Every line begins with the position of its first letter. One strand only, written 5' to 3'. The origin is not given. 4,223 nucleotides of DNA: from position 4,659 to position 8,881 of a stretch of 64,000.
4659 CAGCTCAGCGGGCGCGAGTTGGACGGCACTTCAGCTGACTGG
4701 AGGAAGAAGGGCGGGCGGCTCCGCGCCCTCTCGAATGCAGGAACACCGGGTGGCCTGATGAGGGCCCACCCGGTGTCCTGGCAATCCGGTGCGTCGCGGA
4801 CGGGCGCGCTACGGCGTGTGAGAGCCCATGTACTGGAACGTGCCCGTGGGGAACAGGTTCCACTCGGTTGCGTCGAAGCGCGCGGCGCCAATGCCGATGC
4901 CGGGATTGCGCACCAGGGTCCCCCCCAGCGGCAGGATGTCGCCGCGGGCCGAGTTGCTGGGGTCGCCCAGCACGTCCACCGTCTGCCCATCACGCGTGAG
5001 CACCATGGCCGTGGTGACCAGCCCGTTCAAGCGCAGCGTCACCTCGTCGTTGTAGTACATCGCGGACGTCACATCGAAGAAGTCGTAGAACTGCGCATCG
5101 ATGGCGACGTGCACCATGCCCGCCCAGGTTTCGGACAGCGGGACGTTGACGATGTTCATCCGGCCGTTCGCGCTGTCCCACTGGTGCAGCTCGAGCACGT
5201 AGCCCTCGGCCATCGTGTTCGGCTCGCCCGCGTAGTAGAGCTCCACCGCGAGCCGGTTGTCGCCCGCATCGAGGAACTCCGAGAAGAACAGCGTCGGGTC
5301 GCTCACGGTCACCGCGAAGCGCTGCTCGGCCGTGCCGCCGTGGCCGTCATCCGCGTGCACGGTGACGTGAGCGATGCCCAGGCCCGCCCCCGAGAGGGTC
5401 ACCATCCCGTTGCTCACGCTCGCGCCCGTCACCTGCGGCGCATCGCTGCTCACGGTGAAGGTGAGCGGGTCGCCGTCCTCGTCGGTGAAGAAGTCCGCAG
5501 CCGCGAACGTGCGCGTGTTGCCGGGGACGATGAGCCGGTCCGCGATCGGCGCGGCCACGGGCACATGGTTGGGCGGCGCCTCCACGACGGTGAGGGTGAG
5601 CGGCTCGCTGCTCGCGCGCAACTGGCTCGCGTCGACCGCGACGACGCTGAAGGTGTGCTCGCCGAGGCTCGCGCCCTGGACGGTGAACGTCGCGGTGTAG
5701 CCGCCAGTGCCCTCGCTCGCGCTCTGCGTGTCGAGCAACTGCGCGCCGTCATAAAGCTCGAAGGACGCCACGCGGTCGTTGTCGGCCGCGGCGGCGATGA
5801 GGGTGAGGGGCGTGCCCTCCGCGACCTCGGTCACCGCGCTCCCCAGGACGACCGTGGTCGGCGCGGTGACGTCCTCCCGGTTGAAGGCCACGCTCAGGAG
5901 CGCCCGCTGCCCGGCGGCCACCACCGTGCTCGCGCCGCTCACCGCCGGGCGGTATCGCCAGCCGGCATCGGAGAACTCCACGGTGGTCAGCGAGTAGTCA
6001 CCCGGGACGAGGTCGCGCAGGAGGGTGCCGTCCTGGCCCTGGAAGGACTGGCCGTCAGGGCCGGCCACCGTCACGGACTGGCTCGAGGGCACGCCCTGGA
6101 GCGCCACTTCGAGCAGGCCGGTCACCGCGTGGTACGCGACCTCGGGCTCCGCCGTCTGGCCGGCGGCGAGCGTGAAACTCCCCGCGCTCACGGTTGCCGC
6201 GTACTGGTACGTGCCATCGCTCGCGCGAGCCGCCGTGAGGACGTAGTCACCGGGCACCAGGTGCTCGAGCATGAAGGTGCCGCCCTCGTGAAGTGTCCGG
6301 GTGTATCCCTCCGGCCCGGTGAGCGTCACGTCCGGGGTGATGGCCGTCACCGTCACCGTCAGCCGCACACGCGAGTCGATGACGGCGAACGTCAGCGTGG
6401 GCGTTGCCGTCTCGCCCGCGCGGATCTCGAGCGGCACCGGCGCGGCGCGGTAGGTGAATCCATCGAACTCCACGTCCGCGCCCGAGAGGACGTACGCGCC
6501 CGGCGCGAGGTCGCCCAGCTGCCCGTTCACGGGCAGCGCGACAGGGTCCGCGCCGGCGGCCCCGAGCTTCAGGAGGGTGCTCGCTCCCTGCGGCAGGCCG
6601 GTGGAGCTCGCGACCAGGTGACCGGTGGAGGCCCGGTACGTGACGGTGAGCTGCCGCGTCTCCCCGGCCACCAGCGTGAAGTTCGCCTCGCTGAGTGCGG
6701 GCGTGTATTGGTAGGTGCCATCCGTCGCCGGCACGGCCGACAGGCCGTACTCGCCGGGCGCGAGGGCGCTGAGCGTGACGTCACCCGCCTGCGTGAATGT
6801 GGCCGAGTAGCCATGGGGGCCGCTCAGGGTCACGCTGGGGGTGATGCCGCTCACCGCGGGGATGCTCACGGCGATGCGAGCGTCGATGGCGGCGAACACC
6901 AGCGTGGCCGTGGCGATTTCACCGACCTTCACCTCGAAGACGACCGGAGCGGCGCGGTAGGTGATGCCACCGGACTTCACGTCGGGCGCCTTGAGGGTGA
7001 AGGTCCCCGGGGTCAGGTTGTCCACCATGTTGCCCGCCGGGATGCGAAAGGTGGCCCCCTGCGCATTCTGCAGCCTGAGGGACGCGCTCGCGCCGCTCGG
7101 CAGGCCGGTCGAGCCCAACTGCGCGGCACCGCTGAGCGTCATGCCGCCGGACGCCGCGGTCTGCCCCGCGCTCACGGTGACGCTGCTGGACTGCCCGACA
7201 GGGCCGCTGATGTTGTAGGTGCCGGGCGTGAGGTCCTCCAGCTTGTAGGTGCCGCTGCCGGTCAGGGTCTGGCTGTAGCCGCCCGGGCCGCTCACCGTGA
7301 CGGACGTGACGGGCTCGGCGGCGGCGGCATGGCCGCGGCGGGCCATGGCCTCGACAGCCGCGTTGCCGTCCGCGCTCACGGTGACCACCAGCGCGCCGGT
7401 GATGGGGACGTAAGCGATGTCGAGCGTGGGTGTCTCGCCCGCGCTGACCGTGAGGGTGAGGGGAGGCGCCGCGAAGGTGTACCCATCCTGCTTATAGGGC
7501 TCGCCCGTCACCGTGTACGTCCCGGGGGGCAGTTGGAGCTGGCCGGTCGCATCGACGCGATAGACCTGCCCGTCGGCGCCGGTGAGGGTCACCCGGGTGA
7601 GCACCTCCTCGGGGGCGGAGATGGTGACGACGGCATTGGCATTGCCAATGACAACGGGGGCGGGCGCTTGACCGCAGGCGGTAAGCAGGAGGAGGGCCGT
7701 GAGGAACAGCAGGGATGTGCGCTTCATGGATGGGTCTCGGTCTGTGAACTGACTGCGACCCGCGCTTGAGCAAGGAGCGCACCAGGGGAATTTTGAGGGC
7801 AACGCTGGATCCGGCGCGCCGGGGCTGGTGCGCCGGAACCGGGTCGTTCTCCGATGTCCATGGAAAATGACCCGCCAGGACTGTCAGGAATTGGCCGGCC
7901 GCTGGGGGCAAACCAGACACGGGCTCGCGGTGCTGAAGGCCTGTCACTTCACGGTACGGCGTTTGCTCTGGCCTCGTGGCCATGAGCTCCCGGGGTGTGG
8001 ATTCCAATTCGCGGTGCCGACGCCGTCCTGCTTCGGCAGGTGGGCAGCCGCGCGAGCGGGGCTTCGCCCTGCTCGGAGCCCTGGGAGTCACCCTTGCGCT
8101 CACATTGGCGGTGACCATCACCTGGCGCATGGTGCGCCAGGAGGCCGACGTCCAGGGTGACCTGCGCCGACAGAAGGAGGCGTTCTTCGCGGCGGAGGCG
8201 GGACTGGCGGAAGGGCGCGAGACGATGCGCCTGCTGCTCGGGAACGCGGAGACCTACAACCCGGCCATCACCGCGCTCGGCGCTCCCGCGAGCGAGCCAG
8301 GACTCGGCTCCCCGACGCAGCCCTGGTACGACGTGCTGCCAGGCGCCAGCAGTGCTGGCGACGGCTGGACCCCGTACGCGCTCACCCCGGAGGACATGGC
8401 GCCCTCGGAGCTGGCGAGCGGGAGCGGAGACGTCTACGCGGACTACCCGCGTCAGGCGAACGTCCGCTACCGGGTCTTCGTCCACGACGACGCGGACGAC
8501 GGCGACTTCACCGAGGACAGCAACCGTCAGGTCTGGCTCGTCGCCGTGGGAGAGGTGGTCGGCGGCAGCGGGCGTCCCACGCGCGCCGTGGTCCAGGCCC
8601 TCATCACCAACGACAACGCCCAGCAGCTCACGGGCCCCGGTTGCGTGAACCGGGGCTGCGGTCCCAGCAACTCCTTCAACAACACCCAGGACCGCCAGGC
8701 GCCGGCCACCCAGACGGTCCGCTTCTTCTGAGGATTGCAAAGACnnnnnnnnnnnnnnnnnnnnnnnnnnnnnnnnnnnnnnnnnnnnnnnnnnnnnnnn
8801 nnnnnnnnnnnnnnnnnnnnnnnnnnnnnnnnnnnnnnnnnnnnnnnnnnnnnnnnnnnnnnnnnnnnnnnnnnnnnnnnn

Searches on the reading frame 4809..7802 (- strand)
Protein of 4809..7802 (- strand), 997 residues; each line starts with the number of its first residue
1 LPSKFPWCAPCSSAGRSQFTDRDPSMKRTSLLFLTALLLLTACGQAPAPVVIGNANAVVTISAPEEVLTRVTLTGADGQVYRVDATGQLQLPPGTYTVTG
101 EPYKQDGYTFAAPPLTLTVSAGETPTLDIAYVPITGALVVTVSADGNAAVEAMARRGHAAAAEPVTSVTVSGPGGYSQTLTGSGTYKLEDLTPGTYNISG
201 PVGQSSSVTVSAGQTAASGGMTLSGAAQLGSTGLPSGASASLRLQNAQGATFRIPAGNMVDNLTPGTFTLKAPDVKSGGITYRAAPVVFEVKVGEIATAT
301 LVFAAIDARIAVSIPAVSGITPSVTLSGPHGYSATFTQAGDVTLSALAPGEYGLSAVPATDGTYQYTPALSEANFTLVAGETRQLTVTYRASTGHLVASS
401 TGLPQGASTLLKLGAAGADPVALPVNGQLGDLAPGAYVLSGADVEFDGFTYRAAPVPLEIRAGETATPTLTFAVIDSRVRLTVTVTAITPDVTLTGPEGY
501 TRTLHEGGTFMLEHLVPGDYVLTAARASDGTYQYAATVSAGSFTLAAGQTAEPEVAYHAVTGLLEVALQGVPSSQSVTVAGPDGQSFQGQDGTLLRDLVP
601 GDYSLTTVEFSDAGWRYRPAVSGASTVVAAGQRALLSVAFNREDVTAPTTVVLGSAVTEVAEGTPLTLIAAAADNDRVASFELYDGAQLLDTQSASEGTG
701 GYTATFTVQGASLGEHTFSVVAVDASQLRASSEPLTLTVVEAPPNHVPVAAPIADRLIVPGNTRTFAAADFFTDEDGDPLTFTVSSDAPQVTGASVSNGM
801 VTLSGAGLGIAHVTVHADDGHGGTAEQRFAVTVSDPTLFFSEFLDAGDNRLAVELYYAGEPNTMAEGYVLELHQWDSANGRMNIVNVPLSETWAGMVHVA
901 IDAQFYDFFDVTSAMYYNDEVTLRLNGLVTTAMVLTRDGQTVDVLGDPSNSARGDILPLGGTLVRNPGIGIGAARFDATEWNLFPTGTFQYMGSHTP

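Call 61: search_protein_families(library=pfam, proteins=[window:4809-7802:-], max_evalue=0.01)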
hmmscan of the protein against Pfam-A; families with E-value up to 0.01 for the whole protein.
window:4809-7802:- (997 aa): 6 families
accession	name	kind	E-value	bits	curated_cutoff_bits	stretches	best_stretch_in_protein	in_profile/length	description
PF17957.7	Big_7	-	5.2e-05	24.2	24.1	1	658-720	12-70/70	Bacterial Ig domain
PF14686.12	fn3_3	-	6e-05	23.2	24.4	0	177-216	28-73/75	Polysaccharide lyase family 4, domain II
PF17963.7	Big_9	-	0.00046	21.5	23.6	1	745-832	1-89/89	Bacterial Ig domain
PF23560.1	GBD_Hemicentin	-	0.00068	19.9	27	0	462-509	10-57/100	Hemicentin galactose-binding domain-like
PF13620.12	CarboxypepD_reg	-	0.0012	19.6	32.3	0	492-551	19-75/82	Carboxypeptidase regulatory-like domain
PF13584.12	BatD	-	0.004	18.2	24.1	0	658-739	6-92/92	BatD DUF11 like domain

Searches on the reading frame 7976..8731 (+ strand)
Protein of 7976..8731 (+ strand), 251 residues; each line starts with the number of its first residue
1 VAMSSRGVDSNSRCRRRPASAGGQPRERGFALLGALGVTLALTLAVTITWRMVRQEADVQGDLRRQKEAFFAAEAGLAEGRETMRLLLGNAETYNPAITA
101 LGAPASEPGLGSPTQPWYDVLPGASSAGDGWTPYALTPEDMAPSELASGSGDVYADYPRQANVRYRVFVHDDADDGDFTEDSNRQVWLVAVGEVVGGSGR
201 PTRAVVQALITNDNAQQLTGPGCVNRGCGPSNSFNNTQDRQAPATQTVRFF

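Call 6: search_protein_families(library=pfam, proteins=[window:7976-8731:+], max_evalue=0.01)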
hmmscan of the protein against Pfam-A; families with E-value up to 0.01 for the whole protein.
window:7976-8731:+ (251 aa): 1 family
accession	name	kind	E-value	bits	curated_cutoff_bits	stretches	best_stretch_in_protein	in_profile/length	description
PF14341.11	PilX_N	-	1e-05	25.9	25.5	1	28-78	1-51/51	PilX N-terminal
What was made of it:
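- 7982..8731 (+): pilX-like minor pilin gene (249 aa). Pfam PilX_N scores 25.9 bits against a cut-off of 25.5 (call 6).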

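Call 7: search_protein_families(library=ncbifam, proteins=[window:7976-8731:+], max_evalue=0.01)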
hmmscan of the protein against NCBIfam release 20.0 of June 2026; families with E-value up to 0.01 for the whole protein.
window:7976-8731:+ (251 aa): 0 families
